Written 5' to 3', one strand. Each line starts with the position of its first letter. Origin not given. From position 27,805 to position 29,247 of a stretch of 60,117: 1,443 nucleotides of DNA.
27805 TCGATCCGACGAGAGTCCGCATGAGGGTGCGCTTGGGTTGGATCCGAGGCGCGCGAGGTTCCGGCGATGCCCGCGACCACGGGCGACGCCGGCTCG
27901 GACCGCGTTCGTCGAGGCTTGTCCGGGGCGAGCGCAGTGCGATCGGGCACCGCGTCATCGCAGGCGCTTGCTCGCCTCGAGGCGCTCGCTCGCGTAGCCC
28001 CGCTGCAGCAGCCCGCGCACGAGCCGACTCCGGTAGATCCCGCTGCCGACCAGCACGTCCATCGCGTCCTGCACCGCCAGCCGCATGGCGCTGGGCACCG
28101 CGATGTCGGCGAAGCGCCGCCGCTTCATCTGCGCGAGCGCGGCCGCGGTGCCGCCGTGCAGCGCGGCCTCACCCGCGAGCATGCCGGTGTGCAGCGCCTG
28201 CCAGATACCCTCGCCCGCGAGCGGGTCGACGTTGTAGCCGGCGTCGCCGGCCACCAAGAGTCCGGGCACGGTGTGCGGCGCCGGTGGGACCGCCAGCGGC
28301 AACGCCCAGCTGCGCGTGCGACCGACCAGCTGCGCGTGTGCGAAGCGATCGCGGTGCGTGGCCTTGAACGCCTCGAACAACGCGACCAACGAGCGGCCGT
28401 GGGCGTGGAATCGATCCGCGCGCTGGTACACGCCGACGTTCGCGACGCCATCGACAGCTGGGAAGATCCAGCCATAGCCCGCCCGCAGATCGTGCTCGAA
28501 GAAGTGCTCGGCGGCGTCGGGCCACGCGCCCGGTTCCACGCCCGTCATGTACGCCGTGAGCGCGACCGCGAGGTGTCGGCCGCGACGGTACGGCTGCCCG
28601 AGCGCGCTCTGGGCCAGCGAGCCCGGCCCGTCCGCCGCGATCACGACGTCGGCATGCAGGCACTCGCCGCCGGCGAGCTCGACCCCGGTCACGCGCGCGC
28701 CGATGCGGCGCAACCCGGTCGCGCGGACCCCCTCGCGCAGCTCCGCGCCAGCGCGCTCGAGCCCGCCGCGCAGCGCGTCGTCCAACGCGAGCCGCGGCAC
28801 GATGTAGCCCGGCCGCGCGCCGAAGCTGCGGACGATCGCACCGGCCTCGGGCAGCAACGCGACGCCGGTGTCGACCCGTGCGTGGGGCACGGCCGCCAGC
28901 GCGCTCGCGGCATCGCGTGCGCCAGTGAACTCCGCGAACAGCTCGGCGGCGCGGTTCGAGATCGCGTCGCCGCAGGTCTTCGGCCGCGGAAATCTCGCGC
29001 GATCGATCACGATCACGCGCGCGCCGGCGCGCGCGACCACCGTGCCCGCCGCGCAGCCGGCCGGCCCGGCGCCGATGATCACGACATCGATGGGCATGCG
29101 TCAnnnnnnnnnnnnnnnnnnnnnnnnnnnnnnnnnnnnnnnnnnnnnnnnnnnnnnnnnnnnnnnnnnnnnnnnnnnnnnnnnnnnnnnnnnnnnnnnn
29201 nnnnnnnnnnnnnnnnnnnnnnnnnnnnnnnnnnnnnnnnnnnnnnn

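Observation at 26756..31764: Tight operon of secreted arylsulfotransferase – geranylgeranyl-reductase-like flavoenzyme – PHB-depolymerase-family esterase, upstream of a 12x Cys-rich repeat protein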

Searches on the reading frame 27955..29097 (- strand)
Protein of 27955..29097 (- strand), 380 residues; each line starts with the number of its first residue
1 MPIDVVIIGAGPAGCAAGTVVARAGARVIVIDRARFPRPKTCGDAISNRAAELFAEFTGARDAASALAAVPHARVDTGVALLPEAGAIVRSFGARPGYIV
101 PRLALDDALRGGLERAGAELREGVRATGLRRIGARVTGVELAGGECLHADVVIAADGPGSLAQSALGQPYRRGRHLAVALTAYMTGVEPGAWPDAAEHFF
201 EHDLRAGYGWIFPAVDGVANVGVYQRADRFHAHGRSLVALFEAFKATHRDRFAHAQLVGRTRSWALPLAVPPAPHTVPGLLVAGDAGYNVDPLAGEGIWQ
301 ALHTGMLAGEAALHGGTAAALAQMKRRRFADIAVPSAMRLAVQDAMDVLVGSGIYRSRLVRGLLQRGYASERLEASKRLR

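Call 3: search_protein_families(library=pfam, proteins=[window:27955-29097:-], max_evalue=0.01)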
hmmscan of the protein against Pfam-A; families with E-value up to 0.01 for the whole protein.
window:27955-29097:- (380 aa): 14 families
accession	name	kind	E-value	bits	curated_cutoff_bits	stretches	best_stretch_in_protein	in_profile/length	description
PF01494.25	FAD_binding_3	-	2.9e-17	63.4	22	1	4-191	3-189/349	FAD binding domain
PF01266.30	DAO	-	2.4e-10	40.9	27.9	2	101-252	147-297/353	FAD dependent oxidoreductase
PF12831.13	FAD_oxidored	-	7.1e-08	32.6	27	1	4-178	1-165/416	FAD dependent oxidoreductase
PF01134.28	GIDA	-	2.6e-06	27.2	22.1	1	4-36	1-29/391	Glucose inhibited division protein A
PF00890.30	FAD_binding_2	-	1.2e-05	25.2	20.4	1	4-34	1-31/414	FAD binding domain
PF07992.20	Pyr_redox_2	-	1.4e-05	25.1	26.1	1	4-34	2-33/291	Pyridine nucleotide-disulphide oxidoreductase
PF03486.20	HI0933_like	-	1.4e-05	25.1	50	1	4-35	2-33/244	HI0933-like protein Rossmann domain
PF00070.33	Pyr_redox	-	1.8e-05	25.6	22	1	5-54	2-50/82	Pyridine nucleotide-disulphide oxidoreductase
PF04820.20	Trp_halogenase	-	3.5e-05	23.3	21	0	98-225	153-279/458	Tryptophan halogenase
PF13450.12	NAD_binding_8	-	0.00011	22.8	21.9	1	7-35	1-29/68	NAD(P)-binding Rossmann-like domain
PF01946.23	Thi4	-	0.00077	19.2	26.2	1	3-33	18-49/235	Thi4 family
PF13738.12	Pyr_redox_3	-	0.0022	17.8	30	1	6-35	1-31/305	Pyridine nucleotide-disulphide oxidoreductase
PF22578.2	GGR_cat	-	0.0049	17.1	27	1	206-223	31-48/88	Geranylgeranyl reductase catalytic domain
PF01262.27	AlaDh_PNT_C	-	0.008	16.1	23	0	2-34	28-60/214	Alanine dehydrogenase/PNT, C-terminal domain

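Call 4: search_protein_families(library=ncbifam, proteins=[window:27955-29097:-], max_evalue=0.01)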
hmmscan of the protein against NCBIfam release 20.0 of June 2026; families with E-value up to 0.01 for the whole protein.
window:27955-29097:- (380 aa): 90 families (the best 25 are shown)
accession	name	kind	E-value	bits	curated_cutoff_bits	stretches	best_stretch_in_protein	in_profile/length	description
TIGR02032.1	GG-red-SF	subfamily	3.3e-58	197.7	158.8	1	4-312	2-297/297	geranylgeranyl reductase family protein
NF045655.1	MkRedMenJ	equivalog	1.1e-33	116.8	700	1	3-342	5-344/406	menaquinone reductase MenJ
NF049967.1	QhpG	equivalog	6.8e-24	84.5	240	1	5-309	1-283/423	flavin-dependent monooxygenase QhpG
TIGR02023.1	BchP-ChlP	subfamily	1e-23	84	343.3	1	4-327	2-316/388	geranylgeranyl diphosphate reductase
NF041080.1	DGGGPL_reductase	equivalog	2.4e-19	69.5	580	1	4-313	3-312/447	digeranylgeranylglycerophospholipid reductase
NF041160.1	DGGPL_Thplmales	equivalog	1.3e-17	63.9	780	1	3-312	4-310/396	digeranylgeranylglycerophospholipid reductase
NF041385.1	Dggglyphlred_Halo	equivalog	3.3e-15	55.5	700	1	115-309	107-310/405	digeranylgeranylglycerophospholipid reductase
NF007450.0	PRK10015.1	subfamily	1.1e-13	50.7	466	1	3-183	6-188/429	FAD-dependent oxidoreductase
NF004833.1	PRK06185.1-1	subfamily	1.7e-12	46.8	488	1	5-169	5-175/403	FAD-dependent oxidoreductase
NF004834.1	PRK06185.1-3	subfamily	2.3e-12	46.5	500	1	4-169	9-179/420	FAD-dependent oxidoreductase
TIGR01988.1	Ubi-OHases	subfamily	5.4e-12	45.2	224.65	1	4-298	1-298/387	ubiquinone biosynthesis hydroxylase, UbiH/UbiF/VisC/COQ6 family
NF004832.0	PRK06184.1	subfamily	1.7e-11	43.6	476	1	3-169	7-180/506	hypothetical protein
NF007542.0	PRK10157.1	subfamily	1.9e-11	43.4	610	1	4-171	7-175/428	FAD-dependent oxidoreductase FixC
NF005691.0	PRK07494.1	equivalog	3.8e-11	42.2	459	1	3-180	9-188/404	UbiH/UbiF family hydroxylase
TIGR02028.1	ChlP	equivalog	5.6e-10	38.5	505.3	2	146-315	146-307/398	geranylgeranyl reductase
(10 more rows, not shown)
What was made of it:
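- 27955..29097 (-): Geranylgeranyl-reductase-family FAD enzyme. Cytoplasmic (no signal peptide). Its start lies 3 nt after the ASST stop. TIGR02032 197.7 bits against a cut-off of 158.8 (call 4).
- Checked: GGR-family flavoenzyme, 27955-29097: TIGR02032 scores 197.7 bits against a cut-off of 158.8 (call 4).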

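Call 6: find_homologous_proteins(query=window:27955-29097:-, max_evalue=1e-10)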
Query window:27955-29097:- (380 aa): 425 proteins with E <= 1e-10 among 8000 candidates; the best 120 are listed.
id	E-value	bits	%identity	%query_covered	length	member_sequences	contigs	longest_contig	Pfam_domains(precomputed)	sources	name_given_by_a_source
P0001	2.4e-239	812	99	100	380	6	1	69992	PF01266.31,PF00890.31,PF07992.21,PF00070.34,PF03486.21,PF01134.29,PF01494.26,PF12831.14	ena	-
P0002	1.2e-165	569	72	94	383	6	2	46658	PF01266.31,PF13450.13,PF00890.31,PF07992.21,PF00070.34,PF03486.21,PF01134.29,PF01494.26,PF12831.14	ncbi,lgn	-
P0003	5.9e-143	494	65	99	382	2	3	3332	PF01266.31,PF07992.21,PF03486.21,PF01134.29,PF01494.26,PF12831.14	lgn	-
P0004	1.0e-138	480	64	99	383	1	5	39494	PF01266.31,PF00890.31,PF07992.21,PF13738.13,PF03486.21,PF01494.26,PF12831.14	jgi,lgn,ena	-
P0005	3.1e-138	479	64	99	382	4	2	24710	PF01946.24,PF01266.31,PF13450.13,PF00890.31,PF07992.21,PF13738.13,PF03486.21,PF04820.21,PF01134.29,PF01494.26,PF12831.14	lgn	-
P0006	2.6e-136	473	63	99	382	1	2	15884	PF01266.31,PF00890.31,PF07992.21,PF13738.13,PF03486.21,PF01134.29,PF01494.26,PF12831.14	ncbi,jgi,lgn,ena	-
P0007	2.9e-136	472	64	99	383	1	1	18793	PF01946.24,PF01266.31,PF13450.13,PF00890.31,PF07992.21,PF13738.13,PF03486.21,PF01134.29,PF01494.26,PF12831.14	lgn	-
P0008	7.4e-133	461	60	92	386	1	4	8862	PF01266.31,PF13450.13,PF00890.31,PF07992.21,PF13738.13,PF03486.21,PF01134.29,PF01494.26,PF12831.14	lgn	-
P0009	3.1e-132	459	61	99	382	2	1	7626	PF01266.31,PF00890.31,PF07992.21,PF13738.13,PF03486.21,PF01134.29,PF01494.26,PF12831.14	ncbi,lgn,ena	-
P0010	6.4e-130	452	59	93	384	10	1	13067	PF01266.31,PF13450.13,PF07992.21,PF03486.21,PF01134.29,PF01494.26,PF12831.14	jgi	jgi:geranylgeranyl reductase family protein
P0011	1.1e-129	451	63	99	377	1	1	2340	PF01266.31,PF00890.31,PF07992.21,PF03486.21,PF01134.29,PF01494.26,PF12831.14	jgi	jgi:geranylgeranyl reductase family protein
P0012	5.6e-128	445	61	93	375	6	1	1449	PF01266.31,PF07992.21,PF01134.29,PF01494.26,PF12831.14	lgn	-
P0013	6.5e-126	438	61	99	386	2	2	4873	PF01266.31,PF00890.31,PF07992.21,PF03486.21,PF05834.19,PF01134.29,PF01494.26,PF12831.14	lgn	-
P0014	1.3e-124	434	60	99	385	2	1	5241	PF01266.31,PF13450.13,PF00890.31,PF07992.21,PF00070.34,PF13738.13,PF03486.21,PF01134.29,PF01494.26,PF12831.14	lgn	-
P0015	1.9e-120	420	57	99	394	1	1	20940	PF01266.31,PF13450.13,PF00890.31,PF07992.21,PF03486.21,PF01494.26,PF12831.14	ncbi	-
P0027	3.9e-114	400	57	99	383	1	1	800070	PF01266.31,PF00890.31,PF07992.21,PF03486.21,PF01494.26,PF12831.14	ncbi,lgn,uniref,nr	ncbi:NAD(P)/FAD-dependent oxidoreductase [Paraliomyxa miuraensis]|uniref:NAD(P)/FAD-dependent oxidor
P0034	6.9e-113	396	52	94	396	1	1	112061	PF01266.31,PF00890.31,PF07992.21,PF03486.21,PF04820.21,PF01134.29,PF01494.26,PF12831.14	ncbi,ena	-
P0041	2.7e-111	390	53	93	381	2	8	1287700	PF01266.31,PF00890.31,PF07992.21,PF01134.29,PF01494.26,PF12831.14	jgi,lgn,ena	-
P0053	1.5e-109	385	54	99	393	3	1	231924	PF01266.31,PF07992.21,PF03486.21,PF01494.26,PF12831.14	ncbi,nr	ncbi:MAG: geranylgeranyl reductase family protein [Myxococcales bacterium]|nr:geranylgeranyl reducta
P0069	3.7e-107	377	51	93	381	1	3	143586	PF01266.31,PF07992.21,PF03486.21,PF05834.19,PF01134.29,PF01494.26,PF12831.14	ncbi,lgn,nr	ncbi:MAG: NAD(P)/FAD-dependent oxidoreductase [Nannocystaceae bacterium]|nr:geranylgeranyl reductase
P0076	4.6e-106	373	54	99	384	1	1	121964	PF01266.31,PF22578.3,PF13450.13,PF00890.31,PF07992.21,PF03486.21,PF01262.28,PF01134.29,PF01494.26,PF12831.14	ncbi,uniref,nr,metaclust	ncbi:geranylgeranyl reductase [Enhygromyxa salina]|uniref:Geranylgeranyl reductase n=1 Tax=Enhygromy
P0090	1.2e-103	365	48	93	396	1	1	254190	PF01266.31,PF00890.31,PF03486.21,PF01494.26,PF12831.14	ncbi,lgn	ncbi:MAG: geranylgeranyl reductase family protein [Myxococcota bacterium]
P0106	1.4e-97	345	51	99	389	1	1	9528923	PF01266.31,PF13450.13,PF00890.31,PF07992.21,PF03486.21,PF01134.29,PF01494.26,PF12831.14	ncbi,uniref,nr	ncbi:geranylgeranyl reductase family protein [Pseudenhygromyxa sp. WMMC2535]|uniref:NAD(P)/FAD-depen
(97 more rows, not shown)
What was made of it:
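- JGI labels many homologues 'menaquinone-9 beta-reductase' (call 6).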

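Call 9: find_related_loci(query=A1, collection=genome_contigs, flank=10000)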
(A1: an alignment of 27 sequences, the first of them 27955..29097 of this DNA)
Query A1 (380 aa) in genome_contigs; peptide patterns used: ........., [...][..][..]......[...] (x = any residue, [..] = any of these).
600 stretches matched a pattern (row limit reached: there are more); 463 encode a relative of the query (tblastn E <= 1e-3); the best 80 are kept; 80 distinct loci.
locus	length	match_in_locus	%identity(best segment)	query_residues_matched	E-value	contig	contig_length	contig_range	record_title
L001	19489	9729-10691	30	4-311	1e-37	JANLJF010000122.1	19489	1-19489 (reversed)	MAG: Azovibrio restrictus isolate XYLBin2 XylDeg_M3_730_length_19489_cov_7, whole genome shotgun sequence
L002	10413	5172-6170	28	4-331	7e-37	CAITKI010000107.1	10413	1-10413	uncultured Candidatus Micrarchaeota archaeon isolate AM-lipid-02-D9_bin-1051 genome assembly, contig: bin-1051:107/154,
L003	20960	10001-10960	29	2-308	2e-36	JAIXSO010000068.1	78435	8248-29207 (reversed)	MAG: Bacteroidetes bacterium isolate C8_MAG_00008 pond_C8_MAG_00008_000000000031, whole genome shotgun sequence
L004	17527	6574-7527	33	4-310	1e-35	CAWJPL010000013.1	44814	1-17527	MAG: uncultured Actinomycetes bacterium isolate MFD04463.bin.2.104 genome assembly, contig: contig_27169, whole genome s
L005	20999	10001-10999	32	4-329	3e-35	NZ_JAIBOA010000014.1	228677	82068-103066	Actinomadura parmotrematis strain PM05-2 14, whole genome shotgun sequence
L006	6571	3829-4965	36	2-363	5e-35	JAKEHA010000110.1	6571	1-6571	MAG: Candidatus Latescibacterota bacterium isolate PMV_6.20 PMV_6.20.k101_368693, whole genome shotgun sequence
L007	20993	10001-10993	34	4-326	1e-33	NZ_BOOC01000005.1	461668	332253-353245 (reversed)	Microbispora corallina strain NBRC 16416 sequence005, whole genome shotgun sequence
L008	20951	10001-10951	33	3-311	3e-33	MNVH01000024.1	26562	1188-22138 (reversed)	MAG: Candidatus Micrarchaeota archaeon CG1_02_55_22 cg1_0.2_scaffold_1310_c, whole genome shotgun sequence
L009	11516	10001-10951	30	3-314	4e-33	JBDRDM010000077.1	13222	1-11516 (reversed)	MAG: Candidatus Micrarchaeota archaeon isolate MEGAHIT-group-1.248 k141_9191032, whole genome shotgun sequence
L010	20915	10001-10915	36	4-310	7e-33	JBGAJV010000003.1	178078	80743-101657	MAG: Anaerolineales bacterium isolate MAG_AAO_H125.59 AAOH125-59_opera_contig_372, whole genome shotgun sequence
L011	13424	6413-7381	34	3-310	2e-32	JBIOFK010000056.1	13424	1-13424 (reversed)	MAG: Actinomycetales bacterium isolate GcA5-12 k141_2380715_length_13424_cov_19.2931, whole genome shotgun sequence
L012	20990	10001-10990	32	4-326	4e-32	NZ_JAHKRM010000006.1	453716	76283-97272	Nonomuraea guangzhouensis strain CGMCC 4.7101 NODE_6, whole genome shotgun sequence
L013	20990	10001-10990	32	4-326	9e-32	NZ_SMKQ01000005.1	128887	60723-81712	Nonomuraea terrae strain CH32 NODE_5_length_128887_cov_16.6869, whole genome shotgun sequence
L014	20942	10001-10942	29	1-313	9e-32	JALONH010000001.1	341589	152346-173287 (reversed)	MAG: Cytophagaceae bacterium isolate Prado072 scaffold_11, whole genome shotgun sequence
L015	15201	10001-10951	31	4-310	1e-31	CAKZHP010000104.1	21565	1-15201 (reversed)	MAG TPA_asm: uncultured Propionibacteriaceae bacterium isolate SRR1950779_bin.10_CONCOCT_v1.1_MAG genome assembly, conti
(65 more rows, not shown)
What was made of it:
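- Tried and rejected: A genome_contigs scan with the GGR alignment (call 9) picked generic FAD and CGD motifs.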

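Call 10: find_encoding_contigs(protein=P0002, flank=8000, max_places=2)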
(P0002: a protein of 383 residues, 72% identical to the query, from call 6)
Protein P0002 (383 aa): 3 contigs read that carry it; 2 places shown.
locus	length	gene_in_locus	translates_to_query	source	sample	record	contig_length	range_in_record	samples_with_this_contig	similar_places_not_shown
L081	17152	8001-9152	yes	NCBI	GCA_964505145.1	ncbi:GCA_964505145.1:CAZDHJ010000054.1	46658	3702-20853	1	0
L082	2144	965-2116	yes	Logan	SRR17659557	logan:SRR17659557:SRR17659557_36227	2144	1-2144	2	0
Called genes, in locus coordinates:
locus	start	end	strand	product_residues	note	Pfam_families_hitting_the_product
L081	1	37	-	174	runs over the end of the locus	-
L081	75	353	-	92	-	-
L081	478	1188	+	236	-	-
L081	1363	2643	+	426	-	PF12867:DinB_2, PF03781:FGE-sulfatase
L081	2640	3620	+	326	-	PF10017:Methyltransf_33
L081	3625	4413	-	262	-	PF00378:ECH_1, PF16113:ECH_2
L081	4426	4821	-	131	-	PF13884:Peptidase_S74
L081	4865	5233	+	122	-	-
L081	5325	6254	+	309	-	-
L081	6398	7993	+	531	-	PF05935:Arylsulfotrans, PF14269:Arylsulfotran_2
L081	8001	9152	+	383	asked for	PF00070:Pyr_redox (faint), PF00890:FAD_binding_2 (weak), PF01134:GIDA (weak), PF01266:DAO (faint), PF01494:FAD_binding_3, PF03486:HI0933_like (faint), PF07992:Pyr_redox_2 (weak), PF12831:FAD_oxidored, +1 more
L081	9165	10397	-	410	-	PF01590:GAF, PF13185:GAF_2 (weak), PF02518:HATPase_c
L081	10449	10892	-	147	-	PF00072:Response_reg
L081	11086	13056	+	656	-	-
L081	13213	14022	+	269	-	PF01040:UbiA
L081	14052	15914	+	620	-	-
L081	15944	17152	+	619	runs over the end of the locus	-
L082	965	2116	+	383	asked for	PF00070:Pyr_redox (faint), PF00890:FAD_binding_2 (weak), PF01134:GIDA (weak), PF01266:DAO (faint), PF01494:FAD_binding_3, PF03486:HI0933_like (faint), PF07992:Pyr_redox_2 (weak), PF12831:FAD_oxidored, +1 more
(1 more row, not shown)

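Call 11: find_encoding_contigs(protein=P0027, flank=8000, max_places=1)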
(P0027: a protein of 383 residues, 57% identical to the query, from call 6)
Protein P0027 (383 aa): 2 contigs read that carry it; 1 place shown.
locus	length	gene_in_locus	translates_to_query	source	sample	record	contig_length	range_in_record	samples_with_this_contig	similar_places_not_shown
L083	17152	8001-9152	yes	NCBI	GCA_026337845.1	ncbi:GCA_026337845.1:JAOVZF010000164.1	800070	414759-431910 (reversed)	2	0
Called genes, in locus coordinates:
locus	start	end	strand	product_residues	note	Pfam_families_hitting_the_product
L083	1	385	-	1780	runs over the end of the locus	PF00069:Pkinase, PF07714:PK_Tyr_Ser-Thr, PF13191:AAA_16, PF01590:GAF, PF13185:GAF_2 (weak)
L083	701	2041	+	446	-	-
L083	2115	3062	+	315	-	PF01145:Band_7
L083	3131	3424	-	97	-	-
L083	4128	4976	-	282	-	-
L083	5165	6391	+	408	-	-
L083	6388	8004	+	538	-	PF05935:Arylsulfotrans, PF14269:Arylsulfotran_2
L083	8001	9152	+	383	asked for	PF00890:FAD_binding_2 (weak), PF01266:DAO (faint), PF01494:FAD_binding_3, PF03486:HI0933_like (faint), PF07992:Pyr_redox_2 (weak), PF12831:FAD_oxidored (weak)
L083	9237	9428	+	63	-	-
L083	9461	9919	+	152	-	-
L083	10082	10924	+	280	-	PF21088:MS_channel_1st (weak), PF00924:MS_channel_2nd, PF21082:MS_channel_3rd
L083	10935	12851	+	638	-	-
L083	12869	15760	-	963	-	PF00069:Pkinase, PF07714:PK_Tyr_Ser-Thr, PF03109:ABC1 (faint)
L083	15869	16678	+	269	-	PF01040:UbiA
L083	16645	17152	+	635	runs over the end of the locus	-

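Call 13: search_solved_structures(query=window:27955-29097:-, max_evalue=0.00001, show_alignments=1)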
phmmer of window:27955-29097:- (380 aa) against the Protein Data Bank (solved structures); distinct sequences matched with E-value up to 0.00001: 24.
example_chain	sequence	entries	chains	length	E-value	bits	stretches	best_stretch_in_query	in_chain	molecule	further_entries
3oz2_A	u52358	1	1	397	7e-20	74.6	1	3-311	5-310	Digeranylgeranylglycerophospholipid reductase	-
5bul_A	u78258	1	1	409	4.5e-11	45.6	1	3-312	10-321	flavin-dependent halogenase triple mutant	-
5bva_A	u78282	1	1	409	1.2e-10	44.2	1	3-312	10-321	flavin-dependent halogenase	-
3e1t_A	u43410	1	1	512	2.4e-09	39.9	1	3-311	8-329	Halogenase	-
7fco_A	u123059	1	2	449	4.4e-09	39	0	196-315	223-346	ChlB4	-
3nix_A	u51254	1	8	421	4.6e-08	35.7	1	3-313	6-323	Flavoprotein/dehydrogenase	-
4opl_A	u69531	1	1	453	6.3e-08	35.2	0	3-48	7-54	Conserved Archaeal protein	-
4opt_A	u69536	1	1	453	6.3e-08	35.2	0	3-48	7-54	Conserved Archaeal protein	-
8r1r_A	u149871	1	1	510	6.8e-08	35.1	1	4-170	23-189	Short-chain dehydrogenase/reductase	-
4opu_A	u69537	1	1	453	2.3e-07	33.4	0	3-48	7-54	Conserved Archaeal protein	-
3atq_A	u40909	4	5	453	2.3e-07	33.4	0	3-48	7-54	Conserved Archaeal protein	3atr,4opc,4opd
4opg_A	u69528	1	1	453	2.3e-07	33.4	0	3-48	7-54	Conserved Archaeal protein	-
8gu0_A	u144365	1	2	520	6e-07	32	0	177-313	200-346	Non-heme halogenase radH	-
4opi_A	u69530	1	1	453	1.3e-06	30.9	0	3-48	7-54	Conserved Archaeal protein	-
6j0z_C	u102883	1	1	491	1.7e-06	30.5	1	4-168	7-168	Putative angucycline-like polyketide oxygenase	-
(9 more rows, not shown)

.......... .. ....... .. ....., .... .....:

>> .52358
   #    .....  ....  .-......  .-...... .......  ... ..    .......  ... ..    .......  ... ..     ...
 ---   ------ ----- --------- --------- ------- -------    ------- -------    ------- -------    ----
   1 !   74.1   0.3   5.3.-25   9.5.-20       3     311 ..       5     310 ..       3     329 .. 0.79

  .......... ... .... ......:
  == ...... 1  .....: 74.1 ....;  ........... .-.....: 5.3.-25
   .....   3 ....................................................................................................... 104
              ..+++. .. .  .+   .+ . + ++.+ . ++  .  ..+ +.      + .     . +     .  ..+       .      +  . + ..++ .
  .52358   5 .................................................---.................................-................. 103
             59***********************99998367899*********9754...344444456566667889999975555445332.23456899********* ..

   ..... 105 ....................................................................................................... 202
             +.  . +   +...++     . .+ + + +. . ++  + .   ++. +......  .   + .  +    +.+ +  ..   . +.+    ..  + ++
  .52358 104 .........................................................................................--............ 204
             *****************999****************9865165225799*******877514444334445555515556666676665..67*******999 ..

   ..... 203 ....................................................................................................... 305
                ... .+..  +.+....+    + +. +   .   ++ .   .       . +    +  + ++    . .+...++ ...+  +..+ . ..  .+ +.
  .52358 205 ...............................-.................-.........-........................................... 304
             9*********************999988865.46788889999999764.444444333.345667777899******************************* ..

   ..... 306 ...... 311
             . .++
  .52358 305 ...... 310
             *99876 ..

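Call 20: find_encoding_contigs(protein=P0076, flank=8000, max_places=1)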
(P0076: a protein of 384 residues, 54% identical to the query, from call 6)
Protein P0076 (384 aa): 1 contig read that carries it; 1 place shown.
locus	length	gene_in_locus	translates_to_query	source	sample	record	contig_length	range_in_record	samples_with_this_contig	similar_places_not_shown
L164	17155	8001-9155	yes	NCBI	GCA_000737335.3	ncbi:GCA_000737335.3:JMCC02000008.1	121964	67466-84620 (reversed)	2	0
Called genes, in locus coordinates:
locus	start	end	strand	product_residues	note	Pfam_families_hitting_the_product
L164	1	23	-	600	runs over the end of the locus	PF00270:DEAD, PF00271:Helicase_C, PF03880:DbpA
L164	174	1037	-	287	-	PF01564:Spermine_synth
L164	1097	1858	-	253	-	PF06966:DUF1295 (weak), PF02544:Steroid_dh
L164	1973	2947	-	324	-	PF01073:3Beta_HSD, PF01370:Epimerase, PF02719:Polysacc_synt_2 (weak), PF04321:RmlD_sub_bind, PF05368:NmrA, PF13460:NAD_binding_10, PF16363:GDP_Man_Dehyd, PF07993:NAD_binding_4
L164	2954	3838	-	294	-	-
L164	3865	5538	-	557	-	PF00355:Rieske, PF01645:Glu_synthase, PF01070:FMN_dh (faint)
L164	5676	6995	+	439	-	PF07642:BBP2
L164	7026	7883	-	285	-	-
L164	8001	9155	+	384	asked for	PF00890:FAD_binding_2, PF01134:GIDA (weak), PF01262:AlaDh_PNT_C (weak), PF01266:DAO (weak), PF01494:FAD_binding_3, PF03486:HI0933_like (weak), PF07992:Pyr_redox_2 (weak), PF12831:FAD_oxidored, +2 more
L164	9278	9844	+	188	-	PF05685:Uma2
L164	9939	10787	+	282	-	PF01040:UbiA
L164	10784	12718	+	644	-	-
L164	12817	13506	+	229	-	-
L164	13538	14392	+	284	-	-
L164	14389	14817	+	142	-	PF13380:CoA_binding_2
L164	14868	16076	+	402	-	PF06181:Urate_ox_N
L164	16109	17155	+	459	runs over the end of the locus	PF12890:DHOase, PF01979:Amidohydro_1, PF07969:Amidohydro_3 (weak)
